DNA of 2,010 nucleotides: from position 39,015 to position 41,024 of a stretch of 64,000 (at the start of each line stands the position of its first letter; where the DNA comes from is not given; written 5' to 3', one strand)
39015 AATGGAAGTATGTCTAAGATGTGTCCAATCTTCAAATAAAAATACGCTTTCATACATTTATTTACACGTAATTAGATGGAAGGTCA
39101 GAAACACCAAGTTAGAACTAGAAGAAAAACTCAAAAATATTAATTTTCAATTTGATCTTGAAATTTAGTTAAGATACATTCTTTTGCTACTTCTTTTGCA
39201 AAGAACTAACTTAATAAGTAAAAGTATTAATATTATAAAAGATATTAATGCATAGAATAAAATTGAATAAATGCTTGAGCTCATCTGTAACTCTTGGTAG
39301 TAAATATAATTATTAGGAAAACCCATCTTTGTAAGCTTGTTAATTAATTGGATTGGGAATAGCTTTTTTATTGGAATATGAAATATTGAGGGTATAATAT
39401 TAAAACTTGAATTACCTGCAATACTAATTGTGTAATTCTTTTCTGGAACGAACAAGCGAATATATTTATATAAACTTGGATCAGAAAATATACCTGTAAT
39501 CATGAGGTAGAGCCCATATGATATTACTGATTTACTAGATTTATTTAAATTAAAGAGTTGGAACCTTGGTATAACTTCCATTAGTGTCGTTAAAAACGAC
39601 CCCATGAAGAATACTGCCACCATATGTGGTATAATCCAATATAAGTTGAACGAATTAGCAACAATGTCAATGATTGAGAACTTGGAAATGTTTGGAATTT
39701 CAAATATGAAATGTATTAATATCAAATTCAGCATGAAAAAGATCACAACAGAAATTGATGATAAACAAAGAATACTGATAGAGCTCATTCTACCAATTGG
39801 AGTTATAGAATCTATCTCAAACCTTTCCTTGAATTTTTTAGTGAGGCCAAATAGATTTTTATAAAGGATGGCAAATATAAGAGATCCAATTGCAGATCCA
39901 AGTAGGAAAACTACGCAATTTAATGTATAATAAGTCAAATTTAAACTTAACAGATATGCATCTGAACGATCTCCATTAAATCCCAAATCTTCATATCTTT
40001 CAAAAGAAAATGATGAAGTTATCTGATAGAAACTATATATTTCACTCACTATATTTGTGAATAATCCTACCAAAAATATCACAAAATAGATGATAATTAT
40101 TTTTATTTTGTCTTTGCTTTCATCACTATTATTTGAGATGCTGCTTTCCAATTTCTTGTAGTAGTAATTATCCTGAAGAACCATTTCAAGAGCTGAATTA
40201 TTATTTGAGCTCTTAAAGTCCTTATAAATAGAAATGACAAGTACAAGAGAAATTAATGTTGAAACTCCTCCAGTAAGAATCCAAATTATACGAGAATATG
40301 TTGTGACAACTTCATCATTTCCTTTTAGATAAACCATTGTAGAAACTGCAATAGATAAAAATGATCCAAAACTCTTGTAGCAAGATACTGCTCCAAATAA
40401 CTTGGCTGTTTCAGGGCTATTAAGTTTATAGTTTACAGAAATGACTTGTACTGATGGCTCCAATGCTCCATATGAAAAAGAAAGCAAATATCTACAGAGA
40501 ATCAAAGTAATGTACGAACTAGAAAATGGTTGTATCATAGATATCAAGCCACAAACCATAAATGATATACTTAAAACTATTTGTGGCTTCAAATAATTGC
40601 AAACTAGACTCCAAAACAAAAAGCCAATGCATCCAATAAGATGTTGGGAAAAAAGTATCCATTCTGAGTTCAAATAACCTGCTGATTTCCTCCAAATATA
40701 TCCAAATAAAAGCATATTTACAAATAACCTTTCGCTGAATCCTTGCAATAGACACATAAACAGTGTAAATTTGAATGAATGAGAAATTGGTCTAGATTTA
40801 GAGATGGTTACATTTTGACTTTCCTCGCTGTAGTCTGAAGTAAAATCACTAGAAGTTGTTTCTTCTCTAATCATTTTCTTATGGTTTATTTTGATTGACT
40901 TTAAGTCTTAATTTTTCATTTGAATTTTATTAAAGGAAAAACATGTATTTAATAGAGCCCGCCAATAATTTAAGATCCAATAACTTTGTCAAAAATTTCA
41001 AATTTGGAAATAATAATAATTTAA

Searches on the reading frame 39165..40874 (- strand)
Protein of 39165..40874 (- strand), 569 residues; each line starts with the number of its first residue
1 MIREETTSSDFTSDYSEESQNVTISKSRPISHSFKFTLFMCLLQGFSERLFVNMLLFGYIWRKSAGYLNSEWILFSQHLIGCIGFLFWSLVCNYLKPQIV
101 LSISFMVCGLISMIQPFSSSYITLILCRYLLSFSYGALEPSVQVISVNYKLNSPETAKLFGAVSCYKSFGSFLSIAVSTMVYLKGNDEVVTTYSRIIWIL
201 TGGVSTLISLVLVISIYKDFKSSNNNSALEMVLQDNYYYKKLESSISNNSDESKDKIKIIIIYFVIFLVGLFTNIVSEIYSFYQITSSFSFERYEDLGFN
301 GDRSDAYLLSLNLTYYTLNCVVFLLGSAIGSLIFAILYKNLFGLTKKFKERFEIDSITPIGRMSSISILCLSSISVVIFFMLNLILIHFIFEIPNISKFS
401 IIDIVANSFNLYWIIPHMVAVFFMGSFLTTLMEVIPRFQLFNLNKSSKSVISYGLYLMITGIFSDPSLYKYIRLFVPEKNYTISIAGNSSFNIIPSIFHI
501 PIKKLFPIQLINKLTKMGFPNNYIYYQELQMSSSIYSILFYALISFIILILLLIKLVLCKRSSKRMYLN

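Call 64: search_protein_families(library=pfam, proteins=[window:39165-40874:-])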
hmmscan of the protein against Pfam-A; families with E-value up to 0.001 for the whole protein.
window:39165-40874:- (569 aa): 1 family
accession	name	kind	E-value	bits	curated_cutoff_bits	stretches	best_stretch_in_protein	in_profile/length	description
PF07690.21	MFS_1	-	1.3e-07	31.3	33.4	1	66-381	30-286/347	Major Facilitator Superfamily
